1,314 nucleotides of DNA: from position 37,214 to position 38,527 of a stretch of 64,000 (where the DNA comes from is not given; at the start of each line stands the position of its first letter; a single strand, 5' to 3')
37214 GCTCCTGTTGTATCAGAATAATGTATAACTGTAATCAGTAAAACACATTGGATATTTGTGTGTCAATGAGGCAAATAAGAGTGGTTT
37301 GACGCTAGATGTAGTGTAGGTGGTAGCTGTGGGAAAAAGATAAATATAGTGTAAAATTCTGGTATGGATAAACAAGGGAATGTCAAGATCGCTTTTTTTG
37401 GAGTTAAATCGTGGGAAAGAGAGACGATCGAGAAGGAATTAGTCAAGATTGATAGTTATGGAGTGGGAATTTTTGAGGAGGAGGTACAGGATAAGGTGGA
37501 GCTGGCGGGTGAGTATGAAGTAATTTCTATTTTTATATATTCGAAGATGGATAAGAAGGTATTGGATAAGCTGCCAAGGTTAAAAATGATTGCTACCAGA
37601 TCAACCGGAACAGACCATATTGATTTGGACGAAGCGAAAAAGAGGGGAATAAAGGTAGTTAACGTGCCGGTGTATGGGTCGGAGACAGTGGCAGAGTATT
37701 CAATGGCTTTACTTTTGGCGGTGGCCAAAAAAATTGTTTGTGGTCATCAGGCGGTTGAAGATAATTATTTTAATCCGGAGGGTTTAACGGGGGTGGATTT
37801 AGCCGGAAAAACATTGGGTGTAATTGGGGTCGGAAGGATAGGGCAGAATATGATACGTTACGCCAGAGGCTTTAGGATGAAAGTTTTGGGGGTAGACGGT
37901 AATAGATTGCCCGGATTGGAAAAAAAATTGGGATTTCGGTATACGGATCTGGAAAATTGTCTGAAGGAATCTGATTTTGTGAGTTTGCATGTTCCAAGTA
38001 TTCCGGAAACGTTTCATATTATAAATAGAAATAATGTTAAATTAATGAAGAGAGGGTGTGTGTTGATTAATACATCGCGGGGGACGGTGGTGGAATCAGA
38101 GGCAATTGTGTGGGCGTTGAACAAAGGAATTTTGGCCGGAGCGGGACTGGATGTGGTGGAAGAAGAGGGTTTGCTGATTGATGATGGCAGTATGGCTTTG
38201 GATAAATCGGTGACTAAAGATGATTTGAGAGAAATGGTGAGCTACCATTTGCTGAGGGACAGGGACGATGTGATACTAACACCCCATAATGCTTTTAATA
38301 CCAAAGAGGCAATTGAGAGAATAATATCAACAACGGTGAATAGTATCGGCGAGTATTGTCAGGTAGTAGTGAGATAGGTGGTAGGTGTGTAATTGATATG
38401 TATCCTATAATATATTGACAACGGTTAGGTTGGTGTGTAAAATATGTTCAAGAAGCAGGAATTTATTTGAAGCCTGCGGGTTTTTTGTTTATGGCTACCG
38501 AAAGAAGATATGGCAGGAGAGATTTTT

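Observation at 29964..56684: Recurrent '-10 hexamer, 5-7 nt, start codon' architecture without a Shine-Dalgarno, implying widespread leaderless or near-leaderless mRNAs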

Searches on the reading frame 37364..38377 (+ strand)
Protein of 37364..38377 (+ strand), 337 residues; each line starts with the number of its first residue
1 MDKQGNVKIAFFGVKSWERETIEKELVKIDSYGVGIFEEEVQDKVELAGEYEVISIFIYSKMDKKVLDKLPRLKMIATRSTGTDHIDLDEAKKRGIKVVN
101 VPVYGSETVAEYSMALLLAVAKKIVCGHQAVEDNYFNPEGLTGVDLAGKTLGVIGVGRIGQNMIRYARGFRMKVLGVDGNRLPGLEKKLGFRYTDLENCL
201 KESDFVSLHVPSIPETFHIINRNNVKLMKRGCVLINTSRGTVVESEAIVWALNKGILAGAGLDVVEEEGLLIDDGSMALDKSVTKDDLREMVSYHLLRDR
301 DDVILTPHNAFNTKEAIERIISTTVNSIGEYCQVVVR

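Call 36: search_protein_families(library=pfam, proteins=[window:37364-38377:+])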
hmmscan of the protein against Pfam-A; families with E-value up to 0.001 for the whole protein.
window:37364-38377:+ (337 aa): 3 families
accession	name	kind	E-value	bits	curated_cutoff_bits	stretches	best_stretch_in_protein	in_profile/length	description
PF02826.25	2-Hacid_dh_C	-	1.4e-49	168.3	25.1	1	114-310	1-178/178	D-isomer specific 2-hydroxyacid dehydrogenase, NAD binding domain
PF00389.36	2-Hacid_dh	-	1.6e-28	99.5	24.6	1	19-333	12-125/134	D-isomer specific 2-hydroxyacid dehydrogenase, catalytic domain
PF03446.21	NAD_binding_2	-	5.8e-07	30.1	21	1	151-248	2-103/161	NAD binding domain of 6-phosphogluconate dehydrogenase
